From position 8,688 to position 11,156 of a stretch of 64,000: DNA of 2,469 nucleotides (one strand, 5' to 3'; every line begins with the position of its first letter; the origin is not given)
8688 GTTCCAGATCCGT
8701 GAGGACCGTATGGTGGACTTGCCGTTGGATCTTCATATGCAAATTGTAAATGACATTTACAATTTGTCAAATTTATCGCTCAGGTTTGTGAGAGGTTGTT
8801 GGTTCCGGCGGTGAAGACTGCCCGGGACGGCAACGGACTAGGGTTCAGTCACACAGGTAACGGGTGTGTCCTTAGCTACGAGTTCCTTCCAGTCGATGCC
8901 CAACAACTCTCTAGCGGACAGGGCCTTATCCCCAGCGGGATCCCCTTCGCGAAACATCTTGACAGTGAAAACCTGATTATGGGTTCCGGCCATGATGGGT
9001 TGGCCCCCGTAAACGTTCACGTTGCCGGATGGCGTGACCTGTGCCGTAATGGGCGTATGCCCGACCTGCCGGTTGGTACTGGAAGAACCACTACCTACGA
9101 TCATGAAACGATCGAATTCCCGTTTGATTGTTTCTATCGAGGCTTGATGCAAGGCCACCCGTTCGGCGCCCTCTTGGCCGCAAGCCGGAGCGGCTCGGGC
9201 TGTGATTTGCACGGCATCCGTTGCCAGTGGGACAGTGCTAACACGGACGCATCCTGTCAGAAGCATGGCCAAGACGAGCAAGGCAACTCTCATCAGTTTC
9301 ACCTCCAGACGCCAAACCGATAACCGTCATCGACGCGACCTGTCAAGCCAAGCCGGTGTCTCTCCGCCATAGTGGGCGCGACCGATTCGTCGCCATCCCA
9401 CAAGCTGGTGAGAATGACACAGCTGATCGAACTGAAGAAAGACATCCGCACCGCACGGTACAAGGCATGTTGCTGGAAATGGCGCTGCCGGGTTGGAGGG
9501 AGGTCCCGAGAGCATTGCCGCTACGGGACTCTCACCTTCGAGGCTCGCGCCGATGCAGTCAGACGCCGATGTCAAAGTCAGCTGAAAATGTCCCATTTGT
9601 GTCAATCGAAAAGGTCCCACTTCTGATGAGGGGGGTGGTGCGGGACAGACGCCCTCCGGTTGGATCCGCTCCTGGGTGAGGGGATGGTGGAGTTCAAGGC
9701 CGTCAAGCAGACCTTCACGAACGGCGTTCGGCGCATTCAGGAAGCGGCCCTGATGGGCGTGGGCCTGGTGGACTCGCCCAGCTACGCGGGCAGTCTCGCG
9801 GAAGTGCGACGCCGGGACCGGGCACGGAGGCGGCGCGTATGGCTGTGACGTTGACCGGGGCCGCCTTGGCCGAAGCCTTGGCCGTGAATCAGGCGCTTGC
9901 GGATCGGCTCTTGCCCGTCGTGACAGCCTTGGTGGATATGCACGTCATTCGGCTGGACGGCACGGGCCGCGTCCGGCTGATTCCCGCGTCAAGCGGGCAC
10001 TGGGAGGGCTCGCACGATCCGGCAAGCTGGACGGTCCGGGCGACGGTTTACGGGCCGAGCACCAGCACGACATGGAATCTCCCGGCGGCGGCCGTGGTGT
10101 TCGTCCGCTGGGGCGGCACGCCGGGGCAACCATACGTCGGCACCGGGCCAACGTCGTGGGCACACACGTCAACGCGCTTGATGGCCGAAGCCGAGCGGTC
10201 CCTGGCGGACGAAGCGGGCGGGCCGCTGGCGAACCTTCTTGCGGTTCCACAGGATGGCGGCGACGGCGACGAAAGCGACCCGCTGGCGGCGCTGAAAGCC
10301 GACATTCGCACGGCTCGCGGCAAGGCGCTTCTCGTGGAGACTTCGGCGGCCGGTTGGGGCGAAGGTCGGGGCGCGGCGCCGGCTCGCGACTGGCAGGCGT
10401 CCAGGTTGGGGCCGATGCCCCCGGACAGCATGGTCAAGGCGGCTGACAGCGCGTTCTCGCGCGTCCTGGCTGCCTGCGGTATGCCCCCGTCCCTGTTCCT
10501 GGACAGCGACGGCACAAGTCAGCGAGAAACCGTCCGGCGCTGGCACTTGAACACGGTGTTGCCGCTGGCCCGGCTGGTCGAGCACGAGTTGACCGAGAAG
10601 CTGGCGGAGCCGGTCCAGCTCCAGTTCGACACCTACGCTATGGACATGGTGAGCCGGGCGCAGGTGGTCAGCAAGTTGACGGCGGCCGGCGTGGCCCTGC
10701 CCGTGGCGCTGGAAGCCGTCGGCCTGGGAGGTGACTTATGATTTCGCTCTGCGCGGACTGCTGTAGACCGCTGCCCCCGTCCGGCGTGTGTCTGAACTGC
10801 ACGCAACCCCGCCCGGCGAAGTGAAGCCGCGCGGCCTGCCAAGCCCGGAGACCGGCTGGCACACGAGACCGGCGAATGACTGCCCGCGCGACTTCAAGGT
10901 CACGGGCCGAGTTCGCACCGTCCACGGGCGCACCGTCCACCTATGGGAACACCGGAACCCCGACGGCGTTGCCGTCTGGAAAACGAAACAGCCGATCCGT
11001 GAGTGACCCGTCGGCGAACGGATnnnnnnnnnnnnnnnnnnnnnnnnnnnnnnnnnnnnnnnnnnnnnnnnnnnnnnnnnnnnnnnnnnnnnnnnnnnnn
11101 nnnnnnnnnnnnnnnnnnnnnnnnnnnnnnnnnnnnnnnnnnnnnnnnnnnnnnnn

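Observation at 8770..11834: Decayed capsid-encoding phage/satellite remnant anchored at tRNA-Lys with intact att architecture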

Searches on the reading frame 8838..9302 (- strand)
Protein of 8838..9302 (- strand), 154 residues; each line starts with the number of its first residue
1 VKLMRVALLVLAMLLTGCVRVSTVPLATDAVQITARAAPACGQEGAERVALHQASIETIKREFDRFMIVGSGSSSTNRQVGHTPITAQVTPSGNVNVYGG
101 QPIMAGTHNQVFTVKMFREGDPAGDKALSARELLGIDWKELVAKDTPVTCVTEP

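Call 4: search_protein_families(library=pfam, proteins=[window:8838-9302:-], max_evalue=0.1)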
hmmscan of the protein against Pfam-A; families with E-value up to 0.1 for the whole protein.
window:8838-9302:- (154 aa): 0 families

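Call 5: search_protein_families(library=phrogs, proteins=[window:8838-9302:-], max_evalue=0.1)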
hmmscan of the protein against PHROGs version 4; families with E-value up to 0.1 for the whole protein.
window:8838-9302:- (154 aa): 2 families
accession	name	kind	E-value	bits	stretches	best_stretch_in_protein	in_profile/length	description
phrog_1754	-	unknown function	0.017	16.2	1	4-34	2-33/148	-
phrog_456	-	lysis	0.032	14.9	1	4-40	12-42/102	Rz-like spanin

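Call 32: search_protein_families(library=padloc, proteins=[window:8838-9302:-], max_evalue=0.01)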
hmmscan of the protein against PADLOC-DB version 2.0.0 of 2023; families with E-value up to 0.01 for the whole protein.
window:8838-9302:- (154 aa): 0 families

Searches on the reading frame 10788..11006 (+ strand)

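Call 4: search_protein_families(library=pfam, proteins=[window:10788-11006:+], max_evalue=0.1)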
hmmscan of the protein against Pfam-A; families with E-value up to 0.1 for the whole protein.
window:10788-11006:+ (72 aa): 0 families

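Call 5: search_protein_families(library=phrogs, proteins=[window:10788-11006:+], max_evalue=0.1)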
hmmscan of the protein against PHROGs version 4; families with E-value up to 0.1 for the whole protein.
window:10788-11006:+ (72 aa): 1 family
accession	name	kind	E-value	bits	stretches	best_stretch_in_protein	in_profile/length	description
phrog_7170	-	DNA, RNA and nucleotide metabolism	0.027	15.5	1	13-61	165-210/219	HTH DNA binding protein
